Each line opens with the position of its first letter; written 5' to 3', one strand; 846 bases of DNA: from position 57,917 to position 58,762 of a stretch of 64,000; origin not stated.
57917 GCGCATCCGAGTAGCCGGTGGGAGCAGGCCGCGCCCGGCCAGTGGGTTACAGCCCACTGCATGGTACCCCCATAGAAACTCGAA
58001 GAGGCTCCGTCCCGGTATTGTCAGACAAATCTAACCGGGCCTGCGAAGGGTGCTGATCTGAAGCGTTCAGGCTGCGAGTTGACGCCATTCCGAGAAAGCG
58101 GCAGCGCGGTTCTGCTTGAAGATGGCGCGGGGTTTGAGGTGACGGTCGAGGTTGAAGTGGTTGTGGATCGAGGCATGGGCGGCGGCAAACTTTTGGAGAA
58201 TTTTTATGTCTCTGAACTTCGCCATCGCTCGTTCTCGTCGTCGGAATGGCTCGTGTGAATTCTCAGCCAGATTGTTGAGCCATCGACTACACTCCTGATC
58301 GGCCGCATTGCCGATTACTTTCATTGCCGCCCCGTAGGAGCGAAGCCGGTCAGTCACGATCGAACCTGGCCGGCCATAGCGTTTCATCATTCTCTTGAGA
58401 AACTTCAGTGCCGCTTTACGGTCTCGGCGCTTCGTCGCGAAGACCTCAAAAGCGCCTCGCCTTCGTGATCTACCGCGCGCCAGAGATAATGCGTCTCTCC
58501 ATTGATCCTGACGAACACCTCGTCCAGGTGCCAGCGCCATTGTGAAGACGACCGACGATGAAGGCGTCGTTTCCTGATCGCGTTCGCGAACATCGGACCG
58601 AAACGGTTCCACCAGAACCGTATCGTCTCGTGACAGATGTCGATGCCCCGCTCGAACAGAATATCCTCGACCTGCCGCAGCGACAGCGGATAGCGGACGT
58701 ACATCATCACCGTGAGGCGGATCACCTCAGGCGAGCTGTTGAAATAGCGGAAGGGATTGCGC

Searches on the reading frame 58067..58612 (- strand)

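Call 56: search_protein_families(library=pfam, proteins=[window:58067-58612:-], max_evalue=0.001)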
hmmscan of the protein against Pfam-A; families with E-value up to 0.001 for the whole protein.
window:58067-58612:- (181 aa): 1 family
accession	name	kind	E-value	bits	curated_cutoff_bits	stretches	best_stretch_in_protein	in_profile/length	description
PF13610.12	DDE_Tnp_IS240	-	1.6e-23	83.8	27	1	55-153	31-136/139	DDE domain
